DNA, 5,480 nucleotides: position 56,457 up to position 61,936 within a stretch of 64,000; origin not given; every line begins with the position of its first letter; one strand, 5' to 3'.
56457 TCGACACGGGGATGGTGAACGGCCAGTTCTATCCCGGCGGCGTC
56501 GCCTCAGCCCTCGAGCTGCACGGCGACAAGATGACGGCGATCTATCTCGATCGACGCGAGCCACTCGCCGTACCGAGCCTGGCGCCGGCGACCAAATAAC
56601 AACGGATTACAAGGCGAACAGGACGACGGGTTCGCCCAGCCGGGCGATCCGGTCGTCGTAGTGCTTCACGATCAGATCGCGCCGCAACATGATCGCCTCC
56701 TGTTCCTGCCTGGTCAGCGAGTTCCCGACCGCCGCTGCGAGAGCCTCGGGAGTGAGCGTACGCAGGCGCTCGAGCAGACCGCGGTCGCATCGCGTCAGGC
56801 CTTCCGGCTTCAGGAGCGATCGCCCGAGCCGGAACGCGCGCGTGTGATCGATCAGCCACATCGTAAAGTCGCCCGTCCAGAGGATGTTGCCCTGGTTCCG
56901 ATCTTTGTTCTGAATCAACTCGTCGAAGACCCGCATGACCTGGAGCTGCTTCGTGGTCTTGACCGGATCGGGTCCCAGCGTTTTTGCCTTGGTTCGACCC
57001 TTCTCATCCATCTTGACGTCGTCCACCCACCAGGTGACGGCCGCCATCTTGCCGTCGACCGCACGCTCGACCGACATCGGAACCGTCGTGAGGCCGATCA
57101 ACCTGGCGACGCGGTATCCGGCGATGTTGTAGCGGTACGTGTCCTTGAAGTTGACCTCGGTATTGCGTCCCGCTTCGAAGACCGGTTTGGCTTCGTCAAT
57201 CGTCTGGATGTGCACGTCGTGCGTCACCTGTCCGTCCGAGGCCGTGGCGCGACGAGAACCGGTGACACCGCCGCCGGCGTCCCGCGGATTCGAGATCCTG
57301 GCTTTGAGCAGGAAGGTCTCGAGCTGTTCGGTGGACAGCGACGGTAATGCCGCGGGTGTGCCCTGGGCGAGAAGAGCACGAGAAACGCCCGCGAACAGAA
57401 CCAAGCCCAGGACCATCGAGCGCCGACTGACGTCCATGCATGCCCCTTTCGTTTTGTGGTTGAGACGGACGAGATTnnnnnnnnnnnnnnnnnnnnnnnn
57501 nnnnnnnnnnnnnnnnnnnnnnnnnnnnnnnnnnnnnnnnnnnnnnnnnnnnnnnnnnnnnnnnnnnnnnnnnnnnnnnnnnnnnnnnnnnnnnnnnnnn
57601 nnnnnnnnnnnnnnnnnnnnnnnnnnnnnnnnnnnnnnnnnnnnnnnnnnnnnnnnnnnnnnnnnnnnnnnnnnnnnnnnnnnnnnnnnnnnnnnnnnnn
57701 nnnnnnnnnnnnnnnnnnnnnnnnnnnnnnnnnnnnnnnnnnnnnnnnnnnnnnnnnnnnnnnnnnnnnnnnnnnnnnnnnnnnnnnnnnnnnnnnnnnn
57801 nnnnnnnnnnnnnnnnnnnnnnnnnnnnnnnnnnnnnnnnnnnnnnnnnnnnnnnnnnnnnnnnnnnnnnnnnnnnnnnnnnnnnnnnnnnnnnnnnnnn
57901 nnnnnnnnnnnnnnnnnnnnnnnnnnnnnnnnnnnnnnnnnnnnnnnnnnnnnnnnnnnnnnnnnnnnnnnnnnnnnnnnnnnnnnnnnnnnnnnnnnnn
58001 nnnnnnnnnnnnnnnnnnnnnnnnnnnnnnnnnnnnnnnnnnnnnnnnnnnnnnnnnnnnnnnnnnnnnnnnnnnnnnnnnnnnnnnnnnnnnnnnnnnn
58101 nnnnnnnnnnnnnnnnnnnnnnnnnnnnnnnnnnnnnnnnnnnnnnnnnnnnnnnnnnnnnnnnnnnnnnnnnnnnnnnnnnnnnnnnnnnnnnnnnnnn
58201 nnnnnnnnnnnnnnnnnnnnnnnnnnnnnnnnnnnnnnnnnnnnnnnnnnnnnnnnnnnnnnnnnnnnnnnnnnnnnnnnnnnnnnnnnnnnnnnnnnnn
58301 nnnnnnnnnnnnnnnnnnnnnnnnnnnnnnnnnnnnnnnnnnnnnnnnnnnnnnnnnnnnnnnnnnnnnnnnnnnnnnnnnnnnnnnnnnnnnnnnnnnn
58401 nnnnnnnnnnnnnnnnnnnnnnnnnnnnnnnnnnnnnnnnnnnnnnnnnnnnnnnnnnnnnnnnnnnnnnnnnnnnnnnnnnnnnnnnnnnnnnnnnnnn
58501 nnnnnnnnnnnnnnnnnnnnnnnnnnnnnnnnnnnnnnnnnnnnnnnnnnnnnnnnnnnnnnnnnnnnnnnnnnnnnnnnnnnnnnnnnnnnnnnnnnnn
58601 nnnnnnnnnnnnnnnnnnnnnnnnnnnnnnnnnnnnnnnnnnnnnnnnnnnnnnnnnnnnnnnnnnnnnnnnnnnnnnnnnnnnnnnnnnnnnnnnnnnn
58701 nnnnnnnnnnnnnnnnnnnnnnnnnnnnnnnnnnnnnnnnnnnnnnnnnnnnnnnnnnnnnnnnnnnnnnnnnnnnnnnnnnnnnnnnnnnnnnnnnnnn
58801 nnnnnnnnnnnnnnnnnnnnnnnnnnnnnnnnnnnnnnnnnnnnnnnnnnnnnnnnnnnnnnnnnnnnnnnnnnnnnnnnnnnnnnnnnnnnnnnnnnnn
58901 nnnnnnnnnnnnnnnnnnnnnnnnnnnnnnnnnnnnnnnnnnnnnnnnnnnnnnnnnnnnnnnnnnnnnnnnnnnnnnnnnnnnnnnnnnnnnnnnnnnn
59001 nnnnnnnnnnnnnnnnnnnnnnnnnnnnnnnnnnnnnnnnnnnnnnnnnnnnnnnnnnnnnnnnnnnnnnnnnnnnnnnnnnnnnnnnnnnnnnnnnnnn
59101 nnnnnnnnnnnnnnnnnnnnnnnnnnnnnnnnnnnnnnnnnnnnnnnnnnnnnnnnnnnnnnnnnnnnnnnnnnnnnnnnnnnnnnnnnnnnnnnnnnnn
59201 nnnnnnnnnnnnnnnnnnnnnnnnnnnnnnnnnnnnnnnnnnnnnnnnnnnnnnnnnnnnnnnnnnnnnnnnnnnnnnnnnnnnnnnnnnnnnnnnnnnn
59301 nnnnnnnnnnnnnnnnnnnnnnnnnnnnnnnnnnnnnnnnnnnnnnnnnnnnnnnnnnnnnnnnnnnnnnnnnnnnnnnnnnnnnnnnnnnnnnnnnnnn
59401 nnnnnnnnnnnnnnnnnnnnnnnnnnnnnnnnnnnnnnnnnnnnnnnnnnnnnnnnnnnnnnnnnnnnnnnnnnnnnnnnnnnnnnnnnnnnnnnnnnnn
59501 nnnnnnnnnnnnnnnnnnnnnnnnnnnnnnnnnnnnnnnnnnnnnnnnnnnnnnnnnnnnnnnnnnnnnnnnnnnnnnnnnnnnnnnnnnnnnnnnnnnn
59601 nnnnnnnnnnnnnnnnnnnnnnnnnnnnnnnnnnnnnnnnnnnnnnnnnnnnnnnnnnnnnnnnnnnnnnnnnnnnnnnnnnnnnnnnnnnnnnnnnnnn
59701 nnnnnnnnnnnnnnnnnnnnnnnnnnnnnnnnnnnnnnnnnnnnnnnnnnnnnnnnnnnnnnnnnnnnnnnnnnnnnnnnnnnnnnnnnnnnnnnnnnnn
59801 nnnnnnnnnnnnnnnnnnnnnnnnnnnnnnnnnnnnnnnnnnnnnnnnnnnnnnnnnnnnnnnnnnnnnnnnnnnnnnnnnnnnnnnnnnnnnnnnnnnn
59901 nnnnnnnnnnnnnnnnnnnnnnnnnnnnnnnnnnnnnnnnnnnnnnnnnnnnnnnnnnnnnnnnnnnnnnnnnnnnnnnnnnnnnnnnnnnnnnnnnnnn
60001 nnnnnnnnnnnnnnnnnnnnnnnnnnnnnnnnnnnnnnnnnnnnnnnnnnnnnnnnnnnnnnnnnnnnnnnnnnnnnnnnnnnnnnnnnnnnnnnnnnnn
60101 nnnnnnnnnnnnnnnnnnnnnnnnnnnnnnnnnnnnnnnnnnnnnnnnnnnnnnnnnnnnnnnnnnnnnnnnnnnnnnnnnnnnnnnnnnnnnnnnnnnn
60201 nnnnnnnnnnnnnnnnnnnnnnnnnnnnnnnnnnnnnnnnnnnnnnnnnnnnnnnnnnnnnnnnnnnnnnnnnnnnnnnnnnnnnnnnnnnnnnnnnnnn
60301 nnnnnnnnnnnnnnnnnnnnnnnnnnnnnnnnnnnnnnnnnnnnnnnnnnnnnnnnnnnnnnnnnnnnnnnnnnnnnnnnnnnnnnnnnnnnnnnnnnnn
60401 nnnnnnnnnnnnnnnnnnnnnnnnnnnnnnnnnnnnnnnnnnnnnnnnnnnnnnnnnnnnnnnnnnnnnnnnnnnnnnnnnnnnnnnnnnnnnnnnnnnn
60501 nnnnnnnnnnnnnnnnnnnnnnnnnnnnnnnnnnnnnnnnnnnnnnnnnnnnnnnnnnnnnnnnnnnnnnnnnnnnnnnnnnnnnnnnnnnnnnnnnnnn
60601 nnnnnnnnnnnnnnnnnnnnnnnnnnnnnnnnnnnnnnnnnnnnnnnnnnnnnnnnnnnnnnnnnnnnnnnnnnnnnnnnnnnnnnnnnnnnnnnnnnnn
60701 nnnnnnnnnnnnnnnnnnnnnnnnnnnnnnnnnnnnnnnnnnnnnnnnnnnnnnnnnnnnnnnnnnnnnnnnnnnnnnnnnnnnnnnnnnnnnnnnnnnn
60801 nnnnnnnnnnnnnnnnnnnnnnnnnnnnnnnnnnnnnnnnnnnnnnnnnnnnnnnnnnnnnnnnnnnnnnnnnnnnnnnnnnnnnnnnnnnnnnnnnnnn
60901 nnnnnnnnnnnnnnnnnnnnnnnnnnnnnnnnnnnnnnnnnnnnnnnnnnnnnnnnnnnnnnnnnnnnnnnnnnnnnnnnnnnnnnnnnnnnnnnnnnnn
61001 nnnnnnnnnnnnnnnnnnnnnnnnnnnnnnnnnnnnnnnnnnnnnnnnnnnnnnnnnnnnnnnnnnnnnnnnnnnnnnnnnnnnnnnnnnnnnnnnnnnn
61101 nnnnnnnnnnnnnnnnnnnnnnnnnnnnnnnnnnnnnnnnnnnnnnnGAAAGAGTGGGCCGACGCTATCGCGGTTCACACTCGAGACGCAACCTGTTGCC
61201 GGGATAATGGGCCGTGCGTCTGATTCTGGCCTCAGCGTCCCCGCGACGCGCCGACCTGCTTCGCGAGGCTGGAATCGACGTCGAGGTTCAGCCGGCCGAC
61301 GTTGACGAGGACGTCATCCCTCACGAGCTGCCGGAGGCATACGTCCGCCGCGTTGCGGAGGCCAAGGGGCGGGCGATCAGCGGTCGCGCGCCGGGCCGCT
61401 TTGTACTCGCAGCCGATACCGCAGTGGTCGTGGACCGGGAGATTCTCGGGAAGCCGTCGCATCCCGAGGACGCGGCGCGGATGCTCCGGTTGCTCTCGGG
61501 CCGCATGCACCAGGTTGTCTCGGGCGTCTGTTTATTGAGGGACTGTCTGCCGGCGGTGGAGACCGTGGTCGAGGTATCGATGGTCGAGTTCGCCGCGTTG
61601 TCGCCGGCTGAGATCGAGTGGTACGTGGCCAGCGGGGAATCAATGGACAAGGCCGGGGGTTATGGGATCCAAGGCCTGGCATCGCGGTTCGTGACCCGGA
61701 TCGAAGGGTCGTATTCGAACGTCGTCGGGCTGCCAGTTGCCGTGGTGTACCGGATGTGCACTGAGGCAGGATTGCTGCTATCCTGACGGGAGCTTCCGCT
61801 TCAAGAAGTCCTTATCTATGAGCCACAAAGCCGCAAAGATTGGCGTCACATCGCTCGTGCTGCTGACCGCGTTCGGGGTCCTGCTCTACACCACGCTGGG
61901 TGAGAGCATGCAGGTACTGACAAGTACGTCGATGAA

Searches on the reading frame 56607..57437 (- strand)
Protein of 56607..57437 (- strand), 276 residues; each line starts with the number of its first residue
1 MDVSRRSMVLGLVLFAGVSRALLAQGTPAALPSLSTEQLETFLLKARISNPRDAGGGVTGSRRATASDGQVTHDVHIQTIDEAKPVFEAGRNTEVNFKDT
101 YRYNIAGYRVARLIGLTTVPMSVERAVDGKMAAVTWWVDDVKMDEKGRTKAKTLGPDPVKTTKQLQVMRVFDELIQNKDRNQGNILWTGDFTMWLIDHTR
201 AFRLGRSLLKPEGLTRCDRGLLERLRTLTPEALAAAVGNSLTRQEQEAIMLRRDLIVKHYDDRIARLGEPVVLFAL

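Call 13: search_protein_families(library=pfam, proteins=[window:56607-57437:-], max_evalue=0.01)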
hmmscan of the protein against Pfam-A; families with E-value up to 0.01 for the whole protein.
window:56607-57437:- (276 aa): 1 family
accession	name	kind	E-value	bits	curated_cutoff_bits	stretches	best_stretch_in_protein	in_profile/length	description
PF20613.4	HipA_2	-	0.0015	18.3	27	1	162-203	106-153/240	HipA-like kinase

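Call 46: search_protein_families(library=ncbifam, proteins=[window:56607-57437:-], max_evalue=0.001)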
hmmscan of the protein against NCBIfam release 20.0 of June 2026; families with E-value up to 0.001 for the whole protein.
window:56607-57437:- (276 aa): 1 family
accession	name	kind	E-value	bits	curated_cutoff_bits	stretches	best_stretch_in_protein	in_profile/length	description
TIGR03843.1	TIGR03843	hypoth_equivalog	2e-09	37.2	172.4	1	101-258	53-234/253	SCO1664 family protein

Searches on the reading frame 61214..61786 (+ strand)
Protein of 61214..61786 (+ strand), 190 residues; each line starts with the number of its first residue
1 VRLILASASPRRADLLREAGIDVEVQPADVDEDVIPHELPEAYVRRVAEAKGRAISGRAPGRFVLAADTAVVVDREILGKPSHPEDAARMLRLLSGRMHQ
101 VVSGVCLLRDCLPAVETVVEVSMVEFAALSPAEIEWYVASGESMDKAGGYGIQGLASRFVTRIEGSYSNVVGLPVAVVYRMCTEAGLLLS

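Call 13: search_protein_families(library=pfam, proteins=[window:61214-61786:+], max_evalue=0.01)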
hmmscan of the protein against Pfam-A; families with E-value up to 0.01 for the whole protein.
window:61214-61786:+ (190 aa): 1 family
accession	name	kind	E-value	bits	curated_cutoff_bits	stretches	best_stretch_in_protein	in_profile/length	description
PF02545.19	Maf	-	1.1e-61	208.2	27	1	2-184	1-186/187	Maf-like protein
